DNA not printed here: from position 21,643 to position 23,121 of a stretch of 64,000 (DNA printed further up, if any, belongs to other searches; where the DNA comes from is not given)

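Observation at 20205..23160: RHH - solo TnpB - GroEL operon driven by a phage early promoter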

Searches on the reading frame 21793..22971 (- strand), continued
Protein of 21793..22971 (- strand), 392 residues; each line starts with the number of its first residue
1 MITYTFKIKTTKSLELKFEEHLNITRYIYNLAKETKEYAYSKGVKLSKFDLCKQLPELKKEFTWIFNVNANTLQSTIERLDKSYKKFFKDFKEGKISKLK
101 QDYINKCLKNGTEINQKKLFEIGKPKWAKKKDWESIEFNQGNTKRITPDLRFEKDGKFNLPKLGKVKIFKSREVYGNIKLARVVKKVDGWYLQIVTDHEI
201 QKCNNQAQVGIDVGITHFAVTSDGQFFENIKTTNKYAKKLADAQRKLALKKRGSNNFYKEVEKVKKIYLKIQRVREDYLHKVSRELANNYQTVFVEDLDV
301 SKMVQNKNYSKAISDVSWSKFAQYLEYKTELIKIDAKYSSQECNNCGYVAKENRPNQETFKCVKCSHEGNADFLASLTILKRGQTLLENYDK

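Call 60: find_encoding_contigs(protein=P0118, flank=5000, max_places=3)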
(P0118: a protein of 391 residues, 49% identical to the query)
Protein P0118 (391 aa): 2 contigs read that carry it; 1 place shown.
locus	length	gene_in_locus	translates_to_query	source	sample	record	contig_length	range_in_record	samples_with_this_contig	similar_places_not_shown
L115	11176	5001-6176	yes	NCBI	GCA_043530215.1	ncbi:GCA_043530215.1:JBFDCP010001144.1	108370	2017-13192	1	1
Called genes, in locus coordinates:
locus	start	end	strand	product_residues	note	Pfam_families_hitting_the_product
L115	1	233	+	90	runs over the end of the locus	-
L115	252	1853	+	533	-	-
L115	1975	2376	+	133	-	-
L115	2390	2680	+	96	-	-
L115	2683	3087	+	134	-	-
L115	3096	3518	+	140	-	-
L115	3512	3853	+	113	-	-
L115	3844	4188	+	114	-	-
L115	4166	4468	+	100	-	-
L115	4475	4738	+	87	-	-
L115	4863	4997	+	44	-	PF21983:NikA-like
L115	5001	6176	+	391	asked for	PF01385:OrfB_IS605, PF07282:Cas12f1-like_TNB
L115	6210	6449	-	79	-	-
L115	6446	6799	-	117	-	PF10686:YAcAr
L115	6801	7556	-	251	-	-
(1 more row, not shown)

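Call 62: search_solved_structures(query=window:21793-22971:-, max_evalue=0.001)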
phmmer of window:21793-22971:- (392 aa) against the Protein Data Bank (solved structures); distinct sequences matched with E-value up to 0.001: 16.
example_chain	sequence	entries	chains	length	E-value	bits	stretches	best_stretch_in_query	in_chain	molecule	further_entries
9yyg_A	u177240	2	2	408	1.6e-39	139.2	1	117-381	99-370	AI-designed RNA-guided nuclease | AI-generated RNA-guided nuclease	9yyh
8bf8_A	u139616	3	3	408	6.4e-32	114.2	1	122-381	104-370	RNA-guided DNA endonuclease TnpB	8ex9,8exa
8h1j_A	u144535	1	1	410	6.6e-32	114.1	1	122-381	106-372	RNA-guided DNA endonuclease TnpB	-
8iaz_A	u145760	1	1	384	2.4e-20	76.1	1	146-378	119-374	Transposase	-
9jfo_A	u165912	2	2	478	2.3e-13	53.1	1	261-388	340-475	LaTranC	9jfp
9jfq_A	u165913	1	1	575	3.9e-13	52.4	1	261-389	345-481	LaTranC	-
8j1j_A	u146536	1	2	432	2e-12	50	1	188-379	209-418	Transposase IS605 OrfB C-terminal domain-containing protein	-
8j12_A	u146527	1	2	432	2.5e-12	49.7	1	188-379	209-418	Transposase IS605 OrfB C-terminal domain-containing protein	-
9j09_A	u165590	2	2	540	4.1e-12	49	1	178-388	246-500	Transposase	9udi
8j3r_A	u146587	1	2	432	4.1e-12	49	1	223-379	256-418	Transposase IS605 OrfB C-terminal domain-containing protein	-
7wju_A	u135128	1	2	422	8.9e-12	47.9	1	223-379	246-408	OrfB_Zn_ribbon domain-containing protein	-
8dzj_A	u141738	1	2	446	1.1e-11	47.6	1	223-379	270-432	OrfB_Zn_ribbon domain-containing protein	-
9nzq_A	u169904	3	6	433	6.1e-11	45.1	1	256-380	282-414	Cas12f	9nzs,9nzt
9nzp_A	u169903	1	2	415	4.9e-07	32.3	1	225-381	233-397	IS200/IS605 family element transposase accessory protein TnpB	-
9i8y_A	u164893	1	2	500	3.4e-05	26.2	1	323-368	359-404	CRISPR-associated endodeoxyribonuclease Cas12f1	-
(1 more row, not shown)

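Call 64: get_annotated_region(hit=H1, flank=1500)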
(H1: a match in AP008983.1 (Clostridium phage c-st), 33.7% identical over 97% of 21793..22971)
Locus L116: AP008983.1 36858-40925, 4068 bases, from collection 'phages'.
description: Clostridium phage c-st genomic DNA, complete genome.
organism: Clostridium phage c-st (NCBI taxid 12336)
taxonomy: Viruses; Duplodnaviria; Heunggongvirae; Uroviricota; Caudoviricetes
host: Clostridium botulinum type C strain C-Stockholm; source: -; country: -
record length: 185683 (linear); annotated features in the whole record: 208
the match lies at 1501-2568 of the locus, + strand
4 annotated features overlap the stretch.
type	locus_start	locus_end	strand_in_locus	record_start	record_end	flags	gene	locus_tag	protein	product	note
CDS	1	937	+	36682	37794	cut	-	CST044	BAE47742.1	putative DNA methylase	similar to DNA methylases, e.g., (gi|15088756|ref|NP_150145.1|) [Streptococcus pneumoniae bacteriophage MM1] percent ...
CDS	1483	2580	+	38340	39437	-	-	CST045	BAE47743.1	putative IS transposase (OrfB)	similar to transposase-related proteins, e.g., gi|28210119|ref|NP_781063.1| [Clostridium tetani E88] percent identity ...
CDS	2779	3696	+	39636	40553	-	-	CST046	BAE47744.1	putative guanylate kinase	weakly to guanylate kinases,e.g., (gi|18146118|dbj|BAB82158.1|) [Clostridium perfringens] percent identity 27 in 138 ...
CDS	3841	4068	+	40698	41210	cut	-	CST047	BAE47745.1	hypothetical protein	-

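Call 69: find_related_loci(query=A1, collection=genome_contigs, flank=3000)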
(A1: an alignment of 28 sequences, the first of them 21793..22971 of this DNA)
Query A1 (392 aa) in genome_contigs; peptide patterns used: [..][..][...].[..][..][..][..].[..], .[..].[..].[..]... (x = any residue, [..] = any of these).
406 stretches matched a pattern; 279 encode a relative of the query (tblastn E <= 1e-3); the best 80 are kept; 80 distinct loci.
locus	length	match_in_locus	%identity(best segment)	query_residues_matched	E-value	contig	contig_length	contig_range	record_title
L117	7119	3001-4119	31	3-383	1e-51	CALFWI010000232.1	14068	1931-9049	MAG: uncultured Saprospiraceae bacterium isolate H2_Bin_Bin_11_4 genome assembly, contig: c_000000475145, whole genome s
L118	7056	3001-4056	32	18-383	5e-48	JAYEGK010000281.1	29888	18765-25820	MAG: Campylobacterota bacterium isolate MAG248 MAG248_281, whole genome shotgun sequence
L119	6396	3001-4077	30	3-388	3e-47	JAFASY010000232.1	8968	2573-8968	MAG: Chroococcidiopsidaceae cyanobacterium CP_BM_ER_R8_30 BM_ER_R8_k147_3171116, whole genome shotgun sequence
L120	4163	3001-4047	31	3-379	3e-47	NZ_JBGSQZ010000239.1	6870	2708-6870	MAG: Chamaesiphon sp. isolate JTS-AC345 k141_2228721, whole genome shotgun sequence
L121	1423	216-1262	31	3-379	8e-49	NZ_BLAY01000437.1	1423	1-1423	Microseira wollei NIES-4236 sequence437, whole genome shotgun sequence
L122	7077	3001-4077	29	4-383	2e-46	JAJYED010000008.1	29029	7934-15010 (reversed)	MAG: Candidatus Micrarchaeota archaeon isolate DBS1-1.bin141 NODE_2532_length_29029_cov_1.870839, whole genome shotgun s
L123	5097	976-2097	31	3-389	5e-46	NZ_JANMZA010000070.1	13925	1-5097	MAG: Chamaesiphon sp. OTE_8_metabat_110 OTE_8_k141_742974, whole genome shotgun sequence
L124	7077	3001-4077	29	3-388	4e-46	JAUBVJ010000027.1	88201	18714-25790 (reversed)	Microcoleus sp. AR_TQ3_B6 NODE_90_length_88201_cov_20.681767, whole genome shotgun sequence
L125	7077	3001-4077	29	3-388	7e-46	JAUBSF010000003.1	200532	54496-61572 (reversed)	Microcoleus sp. K4-B3 NODE_25_length_200532_cov_55.058347, whole genome shotgun sequence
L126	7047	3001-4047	30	3-379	2e-45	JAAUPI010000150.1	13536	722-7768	MAG: Microcoleus sp. CSU_2_2 NODE_1227_length_13536_cov_18.8088, whole genome shotgun sequence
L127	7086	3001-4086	28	6-381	2e-45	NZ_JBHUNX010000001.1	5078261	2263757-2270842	Salininema proteolyticum strain IBRC-M 10908 contig_1, whole genome shotgun sequence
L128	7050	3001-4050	30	3-379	2e-45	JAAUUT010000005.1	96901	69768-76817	MAG: Candidatus Gracilibacteria bacterium isolate SU_1_2 NODE_9_length_96901_cov_3.930353, whole genome shotgun sequence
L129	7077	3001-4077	29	3-388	4e-45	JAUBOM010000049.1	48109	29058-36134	Microcoleus sp. herbarium2 NODE_49_length_48109_cov_50.783868, whole genome shotgun sequence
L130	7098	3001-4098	31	3-389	2e-47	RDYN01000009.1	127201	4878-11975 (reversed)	MAG: Oscillatoriales cyanobacterium isolate PH2015_07U_46_236 PH2015_07U_scaffold_6, whole genome shotgun sequence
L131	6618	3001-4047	30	3-379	2e-44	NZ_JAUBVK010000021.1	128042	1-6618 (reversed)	Microcoleus sp. ARI1-B5 strain ARI1_B5 NODE_28_length_128042_cov_42.322526, whole genome shotgun sequence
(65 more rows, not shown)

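Call 83: search_solved_structures(query=window:21793-22971:-, max_evalue=1e-25, show_alignments=2)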
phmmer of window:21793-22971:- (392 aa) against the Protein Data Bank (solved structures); distinct sequences matched with E-value up to 1e-25: 3.
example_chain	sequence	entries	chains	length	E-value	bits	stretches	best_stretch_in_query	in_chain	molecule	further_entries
9yyg_A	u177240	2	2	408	1.6e-39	139.2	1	117-381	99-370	AI-designed RNA-guided nuclease | AI-generated RNA-guided nuclease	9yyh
8bf8_A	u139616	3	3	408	6.4e-32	114.2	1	122-381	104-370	RNA-guided DNA endonuclease TnpB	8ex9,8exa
8h1j_A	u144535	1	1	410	6.6e-32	114.1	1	122-381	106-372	RNA-guided DNA endonuclease TnpB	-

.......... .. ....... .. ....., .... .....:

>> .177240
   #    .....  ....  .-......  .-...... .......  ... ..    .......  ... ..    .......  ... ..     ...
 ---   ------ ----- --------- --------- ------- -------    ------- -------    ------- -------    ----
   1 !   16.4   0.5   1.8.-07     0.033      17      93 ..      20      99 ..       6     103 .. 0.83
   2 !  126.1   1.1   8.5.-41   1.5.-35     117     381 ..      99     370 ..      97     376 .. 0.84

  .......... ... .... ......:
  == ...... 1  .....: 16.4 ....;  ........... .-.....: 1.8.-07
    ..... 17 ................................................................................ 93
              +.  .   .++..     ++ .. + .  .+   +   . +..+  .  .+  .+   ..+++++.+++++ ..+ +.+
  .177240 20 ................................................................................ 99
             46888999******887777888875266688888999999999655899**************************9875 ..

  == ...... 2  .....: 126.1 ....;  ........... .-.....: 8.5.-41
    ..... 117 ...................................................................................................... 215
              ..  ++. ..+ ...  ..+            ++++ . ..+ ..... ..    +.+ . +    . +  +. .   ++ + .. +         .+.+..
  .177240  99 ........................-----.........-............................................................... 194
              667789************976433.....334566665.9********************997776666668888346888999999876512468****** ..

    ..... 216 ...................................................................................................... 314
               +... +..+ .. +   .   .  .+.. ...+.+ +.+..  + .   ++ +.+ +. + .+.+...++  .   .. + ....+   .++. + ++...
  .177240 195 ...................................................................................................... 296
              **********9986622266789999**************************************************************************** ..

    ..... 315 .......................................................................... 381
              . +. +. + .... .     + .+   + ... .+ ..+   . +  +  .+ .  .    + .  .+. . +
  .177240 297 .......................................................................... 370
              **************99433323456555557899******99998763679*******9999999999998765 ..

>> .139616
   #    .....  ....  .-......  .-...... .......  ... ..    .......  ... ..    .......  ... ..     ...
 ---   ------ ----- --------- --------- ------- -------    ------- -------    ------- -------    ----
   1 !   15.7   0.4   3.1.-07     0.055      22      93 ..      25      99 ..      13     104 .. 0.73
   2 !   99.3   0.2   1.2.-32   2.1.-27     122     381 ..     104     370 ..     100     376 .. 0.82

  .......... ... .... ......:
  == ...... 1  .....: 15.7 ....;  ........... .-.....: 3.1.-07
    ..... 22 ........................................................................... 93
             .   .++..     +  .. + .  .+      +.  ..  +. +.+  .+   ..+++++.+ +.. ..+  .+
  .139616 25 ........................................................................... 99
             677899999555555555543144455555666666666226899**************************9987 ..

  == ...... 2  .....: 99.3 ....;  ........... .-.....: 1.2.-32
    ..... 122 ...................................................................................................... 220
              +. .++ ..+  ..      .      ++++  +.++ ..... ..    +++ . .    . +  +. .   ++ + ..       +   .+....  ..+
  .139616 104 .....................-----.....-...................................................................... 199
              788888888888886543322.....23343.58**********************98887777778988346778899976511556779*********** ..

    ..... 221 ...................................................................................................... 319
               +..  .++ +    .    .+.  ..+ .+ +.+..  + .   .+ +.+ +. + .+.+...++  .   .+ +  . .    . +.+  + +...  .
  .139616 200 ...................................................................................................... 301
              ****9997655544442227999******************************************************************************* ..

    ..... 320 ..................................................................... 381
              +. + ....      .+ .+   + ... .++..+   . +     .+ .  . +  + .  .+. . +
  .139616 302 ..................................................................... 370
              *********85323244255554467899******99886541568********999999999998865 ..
